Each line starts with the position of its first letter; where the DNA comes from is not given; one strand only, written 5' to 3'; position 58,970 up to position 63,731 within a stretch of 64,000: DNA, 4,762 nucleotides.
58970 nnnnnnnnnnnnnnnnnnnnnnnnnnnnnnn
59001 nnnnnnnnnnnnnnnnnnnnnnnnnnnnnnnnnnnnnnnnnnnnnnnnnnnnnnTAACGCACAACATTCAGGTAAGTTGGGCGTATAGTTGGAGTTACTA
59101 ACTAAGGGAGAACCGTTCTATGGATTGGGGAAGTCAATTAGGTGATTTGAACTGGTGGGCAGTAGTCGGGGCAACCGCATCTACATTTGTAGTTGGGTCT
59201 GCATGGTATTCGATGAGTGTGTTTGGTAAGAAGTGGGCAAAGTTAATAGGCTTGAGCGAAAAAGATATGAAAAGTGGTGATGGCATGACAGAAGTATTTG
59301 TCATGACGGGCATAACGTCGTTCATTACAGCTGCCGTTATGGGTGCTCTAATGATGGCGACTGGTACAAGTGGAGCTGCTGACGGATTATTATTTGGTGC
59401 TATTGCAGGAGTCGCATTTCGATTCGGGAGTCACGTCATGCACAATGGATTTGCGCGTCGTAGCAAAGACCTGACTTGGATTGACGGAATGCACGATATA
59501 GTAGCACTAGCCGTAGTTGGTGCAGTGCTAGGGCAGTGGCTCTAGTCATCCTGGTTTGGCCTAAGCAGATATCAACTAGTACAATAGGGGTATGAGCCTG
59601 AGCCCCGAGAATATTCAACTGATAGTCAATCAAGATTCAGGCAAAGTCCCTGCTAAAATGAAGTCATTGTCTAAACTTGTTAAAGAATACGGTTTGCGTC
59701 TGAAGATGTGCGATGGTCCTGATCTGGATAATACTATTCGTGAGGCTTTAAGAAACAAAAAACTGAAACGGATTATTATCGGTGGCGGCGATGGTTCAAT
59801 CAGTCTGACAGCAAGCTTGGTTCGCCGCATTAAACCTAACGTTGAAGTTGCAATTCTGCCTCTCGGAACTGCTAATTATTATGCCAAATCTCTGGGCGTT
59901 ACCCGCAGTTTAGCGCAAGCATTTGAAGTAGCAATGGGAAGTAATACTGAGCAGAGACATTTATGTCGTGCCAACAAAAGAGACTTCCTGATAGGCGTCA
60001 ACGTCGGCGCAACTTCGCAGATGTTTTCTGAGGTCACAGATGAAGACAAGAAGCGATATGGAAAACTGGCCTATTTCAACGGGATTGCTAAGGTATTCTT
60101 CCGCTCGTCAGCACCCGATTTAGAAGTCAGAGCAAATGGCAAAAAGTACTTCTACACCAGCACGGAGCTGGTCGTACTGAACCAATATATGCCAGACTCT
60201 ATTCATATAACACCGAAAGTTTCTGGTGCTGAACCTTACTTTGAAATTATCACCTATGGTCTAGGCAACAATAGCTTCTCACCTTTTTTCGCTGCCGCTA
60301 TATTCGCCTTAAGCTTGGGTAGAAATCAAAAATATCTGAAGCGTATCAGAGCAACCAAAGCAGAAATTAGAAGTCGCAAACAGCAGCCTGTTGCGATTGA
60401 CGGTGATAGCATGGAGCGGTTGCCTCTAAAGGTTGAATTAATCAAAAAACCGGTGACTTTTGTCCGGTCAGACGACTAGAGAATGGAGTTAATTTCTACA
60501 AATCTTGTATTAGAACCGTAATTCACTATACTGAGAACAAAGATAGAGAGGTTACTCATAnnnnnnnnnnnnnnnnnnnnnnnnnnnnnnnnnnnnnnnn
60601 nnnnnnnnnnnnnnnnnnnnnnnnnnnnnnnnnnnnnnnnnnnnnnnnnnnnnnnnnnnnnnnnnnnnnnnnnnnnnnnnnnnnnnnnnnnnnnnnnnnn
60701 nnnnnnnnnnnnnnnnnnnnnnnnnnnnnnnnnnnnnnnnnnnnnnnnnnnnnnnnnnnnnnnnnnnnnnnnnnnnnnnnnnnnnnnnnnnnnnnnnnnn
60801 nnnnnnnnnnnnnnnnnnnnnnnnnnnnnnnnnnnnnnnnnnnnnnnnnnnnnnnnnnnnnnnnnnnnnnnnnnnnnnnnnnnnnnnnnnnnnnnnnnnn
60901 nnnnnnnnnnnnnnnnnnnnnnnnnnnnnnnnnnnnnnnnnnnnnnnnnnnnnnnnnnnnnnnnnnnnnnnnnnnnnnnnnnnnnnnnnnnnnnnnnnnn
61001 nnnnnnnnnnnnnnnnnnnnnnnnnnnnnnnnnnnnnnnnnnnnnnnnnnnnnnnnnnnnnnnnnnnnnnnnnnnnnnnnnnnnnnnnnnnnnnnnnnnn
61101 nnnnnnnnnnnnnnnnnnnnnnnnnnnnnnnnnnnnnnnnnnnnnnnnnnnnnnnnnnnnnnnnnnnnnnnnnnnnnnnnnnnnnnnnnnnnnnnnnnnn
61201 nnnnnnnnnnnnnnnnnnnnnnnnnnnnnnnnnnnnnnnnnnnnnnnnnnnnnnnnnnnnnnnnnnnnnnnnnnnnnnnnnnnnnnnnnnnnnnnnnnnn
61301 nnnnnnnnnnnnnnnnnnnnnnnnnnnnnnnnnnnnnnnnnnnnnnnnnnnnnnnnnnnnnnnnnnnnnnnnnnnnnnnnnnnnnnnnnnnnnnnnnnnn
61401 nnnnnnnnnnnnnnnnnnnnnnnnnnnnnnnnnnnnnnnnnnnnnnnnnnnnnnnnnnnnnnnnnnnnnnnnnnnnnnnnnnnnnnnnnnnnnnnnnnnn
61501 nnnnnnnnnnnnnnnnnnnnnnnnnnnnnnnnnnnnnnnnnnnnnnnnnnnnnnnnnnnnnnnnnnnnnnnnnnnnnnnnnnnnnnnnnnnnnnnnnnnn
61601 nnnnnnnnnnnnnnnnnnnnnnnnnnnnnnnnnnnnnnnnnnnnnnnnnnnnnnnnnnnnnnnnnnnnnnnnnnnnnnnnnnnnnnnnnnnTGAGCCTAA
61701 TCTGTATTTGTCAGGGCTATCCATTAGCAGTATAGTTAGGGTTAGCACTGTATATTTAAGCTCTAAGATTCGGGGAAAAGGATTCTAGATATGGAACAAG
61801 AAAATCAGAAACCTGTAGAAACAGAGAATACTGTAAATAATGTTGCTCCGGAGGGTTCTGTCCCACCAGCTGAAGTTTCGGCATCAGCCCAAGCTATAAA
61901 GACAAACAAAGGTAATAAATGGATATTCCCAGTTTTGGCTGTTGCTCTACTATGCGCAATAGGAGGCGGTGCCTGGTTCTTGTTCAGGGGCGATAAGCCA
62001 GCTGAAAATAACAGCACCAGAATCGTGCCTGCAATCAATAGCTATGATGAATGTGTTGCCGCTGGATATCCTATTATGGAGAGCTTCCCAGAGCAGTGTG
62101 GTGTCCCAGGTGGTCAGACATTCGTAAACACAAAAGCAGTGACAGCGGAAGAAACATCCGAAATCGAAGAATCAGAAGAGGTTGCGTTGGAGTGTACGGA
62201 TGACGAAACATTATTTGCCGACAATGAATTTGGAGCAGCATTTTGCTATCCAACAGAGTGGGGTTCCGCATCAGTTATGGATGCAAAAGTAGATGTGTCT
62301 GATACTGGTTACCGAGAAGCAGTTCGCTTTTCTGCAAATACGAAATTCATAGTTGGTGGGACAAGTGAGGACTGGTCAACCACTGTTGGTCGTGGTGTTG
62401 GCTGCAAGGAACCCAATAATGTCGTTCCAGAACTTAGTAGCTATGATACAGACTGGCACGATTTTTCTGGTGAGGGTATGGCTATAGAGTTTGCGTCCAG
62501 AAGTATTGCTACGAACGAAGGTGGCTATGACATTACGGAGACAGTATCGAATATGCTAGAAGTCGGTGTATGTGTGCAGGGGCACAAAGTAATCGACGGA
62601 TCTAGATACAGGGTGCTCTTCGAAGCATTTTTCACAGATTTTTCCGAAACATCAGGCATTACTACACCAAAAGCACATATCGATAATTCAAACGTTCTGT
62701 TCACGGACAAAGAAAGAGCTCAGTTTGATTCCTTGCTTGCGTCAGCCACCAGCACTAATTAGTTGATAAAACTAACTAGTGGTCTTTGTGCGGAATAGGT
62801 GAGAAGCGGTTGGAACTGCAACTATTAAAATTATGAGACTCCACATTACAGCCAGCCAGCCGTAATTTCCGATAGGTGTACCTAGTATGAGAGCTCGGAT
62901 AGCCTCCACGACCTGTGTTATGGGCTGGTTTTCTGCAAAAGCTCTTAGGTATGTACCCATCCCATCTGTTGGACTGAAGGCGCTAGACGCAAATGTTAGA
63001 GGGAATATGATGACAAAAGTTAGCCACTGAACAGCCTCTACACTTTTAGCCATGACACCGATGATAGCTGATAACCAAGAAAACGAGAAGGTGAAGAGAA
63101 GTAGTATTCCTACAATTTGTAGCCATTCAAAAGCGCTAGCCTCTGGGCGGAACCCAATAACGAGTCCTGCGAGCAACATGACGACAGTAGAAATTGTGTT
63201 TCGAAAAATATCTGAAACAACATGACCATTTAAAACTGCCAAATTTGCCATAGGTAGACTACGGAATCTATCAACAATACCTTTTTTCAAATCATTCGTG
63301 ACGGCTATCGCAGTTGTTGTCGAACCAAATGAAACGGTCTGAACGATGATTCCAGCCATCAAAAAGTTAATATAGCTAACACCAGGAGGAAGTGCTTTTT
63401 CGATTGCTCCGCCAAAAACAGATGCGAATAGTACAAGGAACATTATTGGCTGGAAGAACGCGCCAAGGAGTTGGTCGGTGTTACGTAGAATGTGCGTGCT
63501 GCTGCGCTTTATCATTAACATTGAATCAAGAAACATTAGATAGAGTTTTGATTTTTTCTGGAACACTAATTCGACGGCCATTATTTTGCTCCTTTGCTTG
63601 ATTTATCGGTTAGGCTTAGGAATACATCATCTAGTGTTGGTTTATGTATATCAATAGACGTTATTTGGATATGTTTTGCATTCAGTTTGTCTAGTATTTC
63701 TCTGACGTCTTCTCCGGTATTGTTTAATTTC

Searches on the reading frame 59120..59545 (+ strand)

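Call 3: search_protein_families(library=pfam, proteins=[window:59120-59545:+], max_evalue=0.01)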
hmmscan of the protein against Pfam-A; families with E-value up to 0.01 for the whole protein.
window:59120-59545:+ (141 aa): 1 family
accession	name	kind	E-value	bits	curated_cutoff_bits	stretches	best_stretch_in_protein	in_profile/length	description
PF08570.15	DUF1761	-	2.3e-24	86.5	31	1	13-138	1-123/123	Protein of unknown function (DUF1761)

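Call 72: search_protein_families(library=ncbifam, proteins=[window:59120-59545:+], max_evalue=0.01)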
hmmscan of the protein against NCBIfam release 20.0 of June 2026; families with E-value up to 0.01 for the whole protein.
window:59120-59545:+ (141 aa): 1 family
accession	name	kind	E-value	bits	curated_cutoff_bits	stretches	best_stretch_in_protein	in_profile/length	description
NF008100.0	PRK10845.1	equivalog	0.0025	17.9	264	1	21-120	36-132/162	colicin V production protein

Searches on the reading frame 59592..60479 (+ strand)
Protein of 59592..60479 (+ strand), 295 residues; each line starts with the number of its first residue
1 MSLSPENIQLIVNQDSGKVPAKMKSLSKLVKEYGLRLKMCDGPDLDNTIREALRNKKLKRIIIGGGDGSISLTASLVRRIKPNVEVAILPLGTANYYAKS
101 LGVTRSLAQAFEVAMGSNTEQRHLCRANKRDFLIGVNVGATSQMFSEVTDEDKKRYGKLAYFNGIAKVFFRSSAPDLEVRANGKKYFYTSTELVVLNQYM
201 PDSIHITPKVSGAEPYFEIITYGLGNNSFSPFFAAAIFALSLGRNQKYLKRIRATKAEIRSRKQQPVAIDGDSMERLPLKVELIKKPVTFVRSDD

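Call 3: search_protein_families(library=pfam, proteins=[window:59592-60479:+], max_evalue=0.01)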
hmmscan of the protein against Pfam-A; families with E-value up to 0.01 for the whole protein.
window:59592-60479:+ (295 aa): 1 family
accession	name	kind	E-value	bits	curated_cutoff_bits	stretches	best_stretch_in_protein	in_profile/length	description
PF00781.29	DAGK_cat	-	5.9e-16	58.6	23.6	1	9-125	3-123/125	Diacylglycerol kinase catalytic domain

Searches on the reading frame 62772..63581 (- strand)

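Call 88: search_protein_families(library=pfam, proteins=[window:62772-63581:-], max_evalue=0.0001)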
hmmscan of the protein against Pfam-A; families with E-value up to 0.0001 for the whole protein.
window:62772-63581:- (269 aa): 2 families
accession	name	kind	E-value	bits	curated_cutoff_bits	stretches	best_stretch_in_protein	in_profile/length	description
PF01061.29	ABC2_membrane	-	4.3e-28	98.7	26.9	1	22-232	5-210/211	ABC-2 type transporter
PF12698.13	ABC2_membrane_3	-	2.3e-12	47.1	31.6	1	69-254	159-340/347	ABC-2 family transporter protein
